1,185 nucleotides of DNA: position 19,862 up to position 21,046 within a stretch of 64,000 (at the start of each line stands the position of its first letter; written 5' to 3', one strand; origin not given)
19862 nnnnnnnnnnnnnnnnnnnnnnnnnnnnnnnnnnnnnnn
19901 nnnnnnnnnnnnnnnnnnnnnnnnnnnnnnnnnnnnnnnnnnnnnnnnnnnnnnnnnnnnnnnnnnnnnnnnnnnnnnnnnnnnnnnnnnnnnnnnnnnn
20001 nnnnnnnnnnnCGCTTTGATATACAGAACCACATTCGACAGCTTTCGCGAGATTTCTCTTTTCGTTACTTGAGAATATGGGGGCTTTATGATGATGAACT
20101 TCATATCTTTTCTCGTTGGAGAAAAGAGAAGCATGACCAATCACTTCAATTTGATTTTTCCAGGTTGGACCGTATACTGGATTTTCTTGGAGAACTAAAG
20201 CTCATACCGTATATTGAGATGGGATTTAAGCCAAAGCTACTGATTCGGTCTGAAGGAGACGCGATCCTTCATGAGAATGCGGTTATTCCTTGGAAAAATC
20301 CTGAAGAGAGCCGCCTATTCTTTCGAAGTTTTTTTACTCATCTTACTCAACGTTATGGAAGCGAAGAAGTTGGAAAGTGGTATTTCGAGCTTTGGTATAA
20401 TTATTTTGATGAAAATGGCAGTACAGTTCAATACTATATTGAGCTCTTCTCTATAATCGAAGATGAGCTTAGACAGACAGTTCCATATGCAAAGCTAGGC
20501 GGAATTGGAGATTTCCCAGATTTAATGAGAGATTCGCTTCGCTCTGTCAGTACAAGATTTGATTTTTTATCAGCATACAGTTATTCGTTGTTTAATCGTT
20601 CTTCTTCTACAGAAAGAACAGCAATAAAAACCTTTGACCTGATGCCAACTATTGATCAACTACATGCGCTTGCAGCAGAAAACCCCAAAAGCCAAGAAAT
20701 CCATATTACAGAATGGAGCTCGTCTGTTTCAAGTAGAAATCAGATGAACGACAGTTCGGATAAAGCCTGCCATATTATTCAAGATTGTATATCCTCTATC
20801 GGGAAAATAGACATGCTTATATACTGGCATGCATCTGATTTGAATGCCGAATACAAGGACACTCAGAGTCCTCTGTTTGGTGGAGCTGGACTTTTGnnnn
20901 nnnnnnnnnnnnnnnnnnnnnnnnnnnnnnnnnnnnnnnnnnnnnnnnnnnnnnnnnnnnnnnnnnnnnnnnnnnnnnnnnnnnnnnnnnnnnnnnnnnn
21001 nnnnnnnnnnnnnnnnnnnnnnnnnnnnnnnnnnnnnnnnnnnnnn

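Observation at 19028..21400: AraC regulator fused to a GH39-like domain with the acid/base residue replaced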

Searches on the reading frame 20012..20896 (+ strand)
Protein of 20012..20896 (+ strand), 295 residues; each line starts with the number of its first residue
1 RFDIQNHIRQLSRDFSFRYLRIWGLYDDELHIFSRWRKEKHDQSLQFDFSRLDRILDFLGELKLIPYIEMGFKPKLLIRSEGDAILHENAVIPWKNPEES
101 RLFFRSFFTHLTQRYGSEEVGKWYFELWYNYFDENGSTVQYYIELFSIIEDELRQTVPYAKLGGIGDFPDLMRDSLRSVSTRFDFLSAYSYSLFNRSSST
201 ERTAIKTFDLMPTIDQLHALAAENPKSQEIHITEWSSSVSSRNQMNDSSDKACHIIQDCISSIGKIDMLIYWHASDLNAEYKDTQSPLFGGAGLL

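Call 83: search_solved_structures(query=window:20012-20896:+, max_evalue=0.001, show_alignments=5)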
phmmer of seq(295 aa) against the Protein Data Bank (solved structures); distinct sequences matched with E-value up to 0.001: 14.
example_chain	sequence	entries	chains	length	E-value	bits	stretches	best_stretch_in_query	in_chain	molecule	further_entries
2bs9_A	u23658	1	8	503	4e-24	88.9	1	5-294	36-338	BETA-XYLOSIDASE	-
1w91_A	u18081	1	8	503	4e-24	88.9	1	5-294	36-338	BETA-XYLOSIDASE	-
2bfg_A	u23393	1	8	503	4.5e-24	88.7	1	5-294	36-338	BETA-XYLOSIDASE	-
6uqj_A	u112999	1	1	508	4.8e-23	85.4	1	2-295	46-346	Beta-xylosidase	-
8i0j_A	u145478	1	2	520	1.6e-22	83.7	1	2-295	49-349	Glycoside hydrolase family 39 beta-xylosidase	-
8i0x_B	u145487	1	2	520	1.6e-22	83.7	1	2-295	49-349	Glycoside hydrolase family 39 beta-xylosidase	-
4ekj_A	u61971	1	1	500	1.2e-20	77.5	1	3-295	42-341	Beta-xylosidase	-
4m29_A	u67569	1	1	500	1.2e-20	77.5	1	3-295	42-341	Beta-xylosidase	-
1px8_A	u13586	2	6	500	9.2e-20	74.6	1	9-294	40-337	Beta-xylosidase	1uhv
6yyh_A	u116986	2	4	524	1.1e-16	64.5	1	11-294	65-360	Beta-xylosidase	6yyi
4kgj_A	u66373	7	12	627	5.4e-06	29.4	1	42-167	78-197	Alpha-L-iduronidase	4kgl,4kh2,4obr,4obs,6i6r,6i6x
4mj2_A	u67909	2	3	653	5.7e-06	29.3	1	42-167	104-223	Alpha-L-iduronidase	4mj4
3w81_A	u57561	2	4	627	1.4e-05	28.1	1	43-167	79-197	Alpha-L-iduronidase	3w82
6i6x_A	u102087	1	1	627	1.4e-05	28.1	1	43-167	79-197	Alpha-L-iduronidase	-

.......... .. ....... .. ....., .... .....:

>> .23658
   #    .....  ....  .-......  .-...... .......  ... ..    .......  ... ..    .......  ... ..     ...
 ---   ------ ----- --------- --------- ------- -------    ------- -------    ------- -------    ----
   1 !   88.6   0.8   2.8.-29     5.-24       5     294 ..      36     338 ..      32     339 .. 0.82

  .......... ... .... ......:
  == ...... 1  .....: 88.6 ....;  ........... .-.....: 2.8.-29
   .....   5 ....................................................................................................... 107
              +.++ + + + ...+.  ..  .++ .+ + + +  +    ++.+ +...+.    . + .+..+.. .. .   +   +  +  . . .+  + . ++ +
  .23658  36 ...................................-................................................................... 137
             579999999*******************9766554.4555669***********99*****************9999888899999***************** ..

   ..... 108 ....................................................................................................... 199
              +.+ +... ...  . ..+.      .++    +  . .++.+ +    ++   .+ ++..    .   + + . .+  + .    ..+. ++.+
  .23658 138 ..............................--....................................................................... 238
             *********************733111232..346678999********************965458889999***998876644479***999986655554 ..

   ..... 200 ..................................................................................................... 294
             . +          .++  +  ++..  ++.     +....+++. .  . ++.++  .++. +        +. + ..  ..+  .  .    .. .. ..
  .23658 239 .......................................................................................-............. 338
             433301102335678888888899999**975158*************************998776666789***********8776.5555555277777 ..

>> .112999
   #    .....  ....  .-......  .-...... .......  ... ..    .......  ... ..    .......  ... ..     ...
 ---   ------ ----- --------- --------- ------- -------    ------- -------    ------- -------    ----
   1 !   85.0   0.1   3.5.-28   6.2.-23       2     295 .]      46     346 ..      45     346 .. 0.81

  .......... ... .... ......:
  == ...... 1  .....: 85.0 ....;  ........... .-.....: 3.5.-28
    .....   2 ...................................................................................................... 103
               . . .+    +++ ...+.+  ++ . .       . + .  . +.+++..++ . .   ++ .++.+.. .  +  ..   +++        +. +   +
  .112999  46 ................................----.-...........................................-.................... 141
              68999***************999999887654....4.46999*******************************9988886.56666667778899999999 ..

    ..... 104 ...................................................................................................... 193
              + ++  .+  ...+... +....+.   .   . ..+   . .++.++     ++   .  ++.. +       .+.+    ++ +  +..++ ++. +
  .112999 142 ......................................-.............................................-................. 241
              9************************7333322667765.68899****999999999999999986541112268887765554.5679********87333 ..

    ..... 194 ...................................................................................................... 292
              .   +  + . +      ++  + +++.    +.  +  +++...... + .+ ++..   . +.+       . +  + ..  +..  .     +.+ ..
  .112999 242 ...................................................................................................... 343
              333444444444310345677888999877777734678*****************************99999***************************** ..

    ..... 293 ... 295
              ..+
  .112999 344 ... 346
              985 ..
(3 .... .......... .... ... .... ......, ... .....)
